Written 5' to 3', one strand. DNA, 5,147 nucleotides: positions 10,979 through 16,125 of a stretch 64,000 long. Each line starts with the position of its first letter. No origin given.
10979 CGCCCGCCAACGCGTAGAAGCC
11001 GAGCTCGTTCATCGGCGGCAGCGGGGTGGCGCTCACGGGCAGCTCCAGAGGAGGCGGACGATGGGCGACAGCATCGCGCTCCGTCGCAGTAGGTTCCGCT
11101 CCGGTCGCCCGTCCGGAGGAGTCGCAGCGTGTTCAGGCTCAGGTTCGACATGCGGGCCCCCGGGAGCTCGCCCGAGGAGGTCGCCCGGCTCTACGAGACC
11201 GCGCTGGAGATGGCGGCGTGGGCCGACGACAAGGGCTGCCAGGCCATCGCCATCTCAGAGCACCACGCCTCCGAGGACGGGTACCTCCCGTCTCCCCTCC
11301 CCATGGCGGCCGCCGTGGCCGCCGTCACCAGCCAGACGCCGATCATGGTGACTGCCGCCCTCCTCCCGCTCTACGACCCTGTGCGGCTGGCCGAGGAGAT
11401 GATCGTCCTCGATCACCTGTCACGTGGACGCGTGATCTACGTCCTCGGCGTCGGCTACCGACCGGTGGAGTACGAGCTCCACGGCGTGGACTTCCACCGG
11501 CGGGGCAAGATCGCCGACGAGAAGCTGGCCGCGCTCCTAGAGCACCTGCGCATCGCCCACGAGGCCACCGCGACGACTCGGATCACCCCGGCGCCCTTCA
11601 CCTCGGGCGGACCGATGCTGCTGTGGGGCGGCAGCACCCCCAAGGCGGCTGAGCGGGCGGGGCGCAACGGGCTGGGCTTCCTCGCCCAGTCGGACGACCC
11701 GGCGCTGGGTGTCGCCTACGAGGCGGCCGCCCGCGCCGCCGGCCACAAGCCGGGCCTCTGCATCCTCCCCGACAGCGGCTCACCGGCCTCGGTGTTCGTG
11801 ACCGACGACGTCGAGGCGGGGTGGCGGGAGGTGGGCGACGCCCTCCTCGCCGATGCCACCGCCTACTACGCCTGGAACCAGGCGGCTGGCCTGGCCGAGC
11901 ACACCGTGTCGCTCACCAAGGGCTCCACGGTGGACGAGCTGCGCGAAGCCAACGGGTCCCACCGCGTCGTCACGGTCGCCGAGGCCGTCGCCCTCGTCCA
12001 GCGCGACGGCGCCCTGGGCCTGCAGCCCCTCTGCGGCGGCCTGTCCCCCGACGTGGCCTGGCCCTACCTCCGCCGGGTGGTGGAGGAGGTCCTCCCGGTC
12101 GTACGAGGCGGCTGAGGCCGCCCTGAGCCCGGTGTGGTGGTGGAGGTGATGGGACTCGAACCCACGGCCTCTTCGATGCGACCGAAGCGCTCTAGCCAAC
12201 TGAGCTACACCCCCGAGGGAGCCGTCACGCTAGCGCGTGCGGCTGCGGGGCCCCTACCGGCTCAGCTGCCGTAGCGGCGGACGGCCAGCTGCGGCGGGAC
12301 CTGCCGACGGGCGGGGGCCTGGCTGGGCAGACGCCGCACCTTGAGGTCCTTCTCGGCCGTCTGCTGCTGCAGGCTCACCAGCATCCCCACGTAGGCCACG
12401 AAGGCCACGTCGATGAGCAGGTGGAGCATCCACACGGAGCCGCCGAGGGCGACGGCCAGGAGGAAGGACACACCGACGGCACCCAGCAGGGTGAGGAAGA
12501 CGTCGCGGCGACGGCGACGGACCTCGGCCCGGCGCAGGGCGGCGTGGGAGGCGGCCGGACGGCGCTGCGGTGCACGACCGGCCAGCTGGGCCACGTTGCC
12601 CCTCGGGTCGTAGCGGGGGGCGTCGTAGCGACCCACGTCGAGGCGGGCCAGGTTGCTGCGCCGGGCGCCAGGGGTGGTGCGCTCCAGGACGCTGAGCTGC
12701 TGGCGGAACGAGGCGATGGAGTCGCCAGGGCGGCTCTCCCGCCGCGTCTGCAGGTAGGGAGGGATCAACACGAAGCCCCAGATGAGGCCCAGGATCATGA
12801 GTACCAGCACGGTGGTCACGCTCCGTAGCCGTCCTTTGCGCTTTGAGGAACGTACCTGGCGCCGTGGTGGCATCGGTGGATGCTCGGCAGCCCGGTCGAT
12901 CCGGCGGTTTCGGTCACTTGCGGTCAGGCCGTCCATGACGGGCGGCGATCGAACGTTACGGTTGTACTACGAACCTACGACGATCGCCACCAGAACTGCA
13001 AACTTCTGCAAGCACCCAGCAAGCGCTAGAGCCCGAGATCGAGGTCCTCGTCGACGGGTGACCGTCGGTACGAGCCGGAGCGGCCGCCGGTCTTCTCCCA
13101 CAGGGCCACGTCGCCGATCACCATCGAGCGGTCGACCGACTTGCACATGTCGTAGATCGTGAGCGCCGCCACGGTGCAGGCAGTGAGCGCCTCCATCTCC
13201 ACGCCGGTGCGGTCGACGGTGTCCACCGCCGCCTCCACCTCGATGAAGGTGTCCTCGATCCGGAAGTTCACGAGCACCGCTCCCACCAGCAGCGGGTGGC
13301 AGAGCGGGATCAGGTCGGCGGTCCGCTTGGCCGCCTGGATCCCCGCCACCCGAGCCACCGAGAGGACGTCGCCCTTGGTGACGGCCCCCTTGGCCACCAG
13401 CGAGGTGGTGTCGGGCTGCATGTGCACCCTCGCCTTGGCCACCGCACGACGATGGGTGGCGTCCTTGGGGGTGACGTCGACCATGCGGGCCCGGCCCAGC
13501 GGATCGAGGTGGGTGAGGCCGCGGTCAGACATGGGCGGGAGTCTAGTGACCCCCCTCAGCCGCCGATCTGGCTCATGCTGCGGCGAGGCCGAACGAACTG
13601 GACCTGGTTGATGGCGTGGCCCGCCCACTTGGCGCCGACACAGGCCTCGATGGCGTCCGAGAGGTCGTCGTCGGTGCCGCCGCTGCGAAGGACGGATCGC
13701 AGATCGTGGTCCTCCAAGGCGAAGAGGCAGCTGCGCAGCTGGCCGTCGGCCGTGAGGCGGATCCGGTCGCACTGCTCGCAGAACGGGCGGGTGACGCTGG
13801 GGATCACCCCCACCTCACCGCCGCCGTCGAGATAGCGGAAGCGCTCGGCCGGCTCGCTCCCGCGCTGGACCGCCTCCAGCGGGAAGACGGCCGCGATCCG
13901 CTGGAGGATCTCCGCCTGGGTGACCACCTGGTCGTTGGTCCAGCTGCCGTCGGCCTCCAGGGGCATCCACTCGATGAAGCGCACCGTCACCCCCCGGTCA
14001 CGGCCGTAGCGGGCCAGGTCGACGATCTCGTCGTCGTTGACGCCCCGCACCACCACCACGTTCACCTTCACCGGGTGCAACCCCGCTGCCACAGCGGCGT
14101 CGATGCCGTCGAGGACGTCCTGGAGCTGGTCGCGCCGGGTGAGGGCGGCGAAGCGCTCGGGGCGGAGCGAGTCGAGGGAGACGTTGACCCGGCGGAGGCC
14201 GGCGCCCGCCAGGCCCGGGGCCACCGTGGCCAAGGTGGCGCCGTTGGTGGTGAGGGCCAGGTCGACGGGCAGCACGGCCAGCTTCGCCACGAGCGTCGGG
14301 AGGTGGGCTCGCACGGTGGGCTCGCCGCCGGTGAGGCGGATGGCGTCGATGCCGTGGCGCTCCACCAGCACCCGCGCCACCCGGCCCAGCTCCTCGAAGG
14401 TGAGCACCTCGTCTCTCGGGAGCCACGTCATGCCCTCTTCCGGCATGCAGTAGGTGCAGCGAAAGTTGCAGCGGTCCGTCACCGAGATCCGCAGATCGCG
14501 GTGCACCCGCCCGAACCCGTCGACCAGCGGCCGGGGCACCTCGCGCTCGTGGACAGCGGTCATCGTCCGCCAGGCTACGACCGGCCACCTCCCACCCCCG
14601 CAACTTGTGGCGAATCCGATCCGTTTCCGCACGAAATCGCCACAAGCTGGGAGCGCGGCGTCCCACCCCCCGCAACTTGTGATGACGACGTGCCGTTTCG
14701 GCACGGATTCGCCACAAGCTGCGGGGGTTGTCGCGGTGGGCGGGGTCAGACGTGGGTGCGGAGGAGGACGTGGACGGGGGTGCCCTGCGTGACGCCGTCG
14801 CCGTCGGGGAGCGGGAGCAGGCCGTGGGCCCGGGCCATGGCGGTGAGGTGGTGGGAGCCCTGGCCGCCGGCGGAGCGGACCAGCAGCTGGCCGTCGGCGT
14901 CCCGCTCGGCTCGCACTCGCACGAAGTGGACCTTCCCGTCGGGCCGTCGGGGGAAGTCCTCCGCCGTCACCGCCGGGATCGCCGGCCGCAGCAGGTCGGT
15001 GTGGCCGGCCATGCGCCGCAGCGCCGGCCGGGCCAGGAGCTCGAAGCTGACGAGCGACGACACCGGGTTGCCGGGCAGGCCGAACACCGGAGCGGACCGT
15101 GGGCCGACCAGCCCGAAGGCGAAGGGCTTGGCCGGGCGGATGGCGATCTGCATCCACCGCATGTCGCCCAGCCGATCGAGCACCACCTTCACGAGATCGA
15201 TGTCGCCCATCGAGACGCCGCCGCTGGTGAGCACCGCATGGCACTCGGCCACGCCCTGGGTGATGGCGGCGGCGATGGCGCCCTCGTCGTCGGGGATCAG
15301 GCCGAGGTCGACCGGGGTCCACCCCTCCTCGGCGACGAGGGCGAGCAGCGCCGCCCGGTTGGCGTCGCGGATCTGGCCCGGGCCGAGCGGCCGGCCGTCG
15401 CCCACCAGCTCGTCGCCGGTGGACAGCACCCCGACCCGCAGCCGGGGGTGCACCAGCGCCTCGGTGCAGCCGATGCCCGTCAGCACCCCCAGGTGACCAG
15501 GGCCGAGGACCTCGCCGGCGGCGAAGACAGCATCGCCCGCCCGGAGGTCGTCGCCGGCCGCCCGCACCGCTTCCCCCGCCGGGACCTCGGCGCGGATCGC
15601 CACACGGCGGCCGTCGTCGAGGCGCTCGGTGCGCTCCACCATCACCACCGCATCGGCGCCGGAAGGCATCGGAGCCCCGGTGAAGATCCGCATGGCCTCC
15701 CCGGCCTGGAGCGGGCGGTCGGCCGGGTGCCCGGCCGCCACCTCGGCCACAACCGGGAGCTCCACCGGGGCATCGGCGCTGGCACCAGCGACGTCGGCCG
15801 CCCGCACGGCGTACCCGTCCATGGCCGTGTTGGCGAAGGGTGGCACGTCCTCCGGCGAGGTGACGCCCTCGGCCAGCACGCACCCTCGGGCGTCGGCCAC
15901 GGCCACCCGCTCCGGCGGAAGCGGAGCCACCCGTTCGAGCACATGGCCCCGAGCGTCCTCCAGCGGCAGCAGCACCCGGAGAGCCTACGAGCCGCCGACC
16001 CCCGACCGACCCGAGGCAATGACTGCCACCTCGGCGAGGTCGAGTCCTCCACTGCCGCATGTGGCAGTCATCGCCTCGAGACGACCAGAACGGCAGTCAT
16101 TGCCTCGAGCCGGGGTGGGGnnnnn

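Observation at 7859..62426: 34 reading-frame breaks in 14 conserved genes, every one in the +1 direction and confined to five patches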

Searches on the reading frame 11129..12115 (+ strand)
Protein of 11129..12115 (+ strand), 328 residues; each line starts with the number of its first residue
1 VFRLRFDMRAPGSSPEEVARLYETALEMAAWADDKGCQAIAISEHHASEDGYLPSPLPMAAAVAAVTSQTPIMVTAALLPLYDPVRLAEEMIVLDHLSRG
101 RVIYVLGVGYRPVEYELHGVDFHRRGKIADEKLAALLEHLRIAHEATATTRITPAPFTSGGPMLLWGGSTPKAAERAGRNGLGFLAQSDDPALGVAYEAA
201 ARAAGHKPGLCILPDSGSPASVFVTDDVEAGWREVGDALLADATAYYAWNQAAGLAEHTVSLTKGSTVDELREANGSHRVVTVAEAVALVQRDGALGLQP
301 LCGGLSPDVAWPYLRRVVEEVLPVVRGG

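Call 8: search_protein_families(library=pfam, proteins=[window:11129-12115:+])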
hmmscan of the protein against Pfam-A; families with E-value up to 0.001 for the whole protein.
window:11129-12115:+ (328 aa): 1 family
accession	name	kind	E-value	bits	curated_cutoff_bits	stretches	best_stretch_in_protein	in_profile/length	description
PF00296.26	Bac_luciferase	-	1.1e-35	124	27.9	1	22-257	22-262/314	Luciferase-like monooxygenase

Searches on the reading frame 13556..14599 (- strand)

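Call 8: search_protein_families(library=pfam, proteins=[window:13556-14599:-])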
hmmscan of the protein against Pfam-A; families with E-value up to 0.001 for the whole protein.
window:13556-14599:- (347 aa): 2 families
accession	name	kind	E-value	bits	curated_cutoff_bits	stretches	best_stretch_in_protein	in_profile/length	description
PF06463.18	Mob_synth_C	-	5.6e-35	120.5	37.4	1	205-329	2-127/128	Molybdenum Cofactor Synthesis C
PF04055.27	Radical_SAM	-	3e-33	115.8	29.5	1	38-197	1-164/166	Radical SAM superfamily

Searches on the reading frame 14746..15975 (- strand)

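Call 8: search_protein_families(library=pfam, proteins=[window:14746-15975:-])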
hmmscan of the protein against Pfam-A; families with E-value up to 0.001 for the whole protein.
window:14746-15975:- (409 aa): 3 families
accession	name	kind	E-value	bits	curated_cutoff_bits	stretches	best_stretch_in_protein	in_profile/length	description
PF03453.22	MoeA_N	-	4e-46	157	30.8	1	4-169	2-160/160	MoeA N-terminal region (domain I and II)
PF00994.29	MoCF_biosynth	-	3.3e-29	101.9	26.6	1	182-320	1-143/144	Probable molybdopterin binding domain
PF03454.20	MoeA_C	-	6.5e-13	49.1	22.1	1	335-405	2-71/72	MoeA C-terminal region (domain IV)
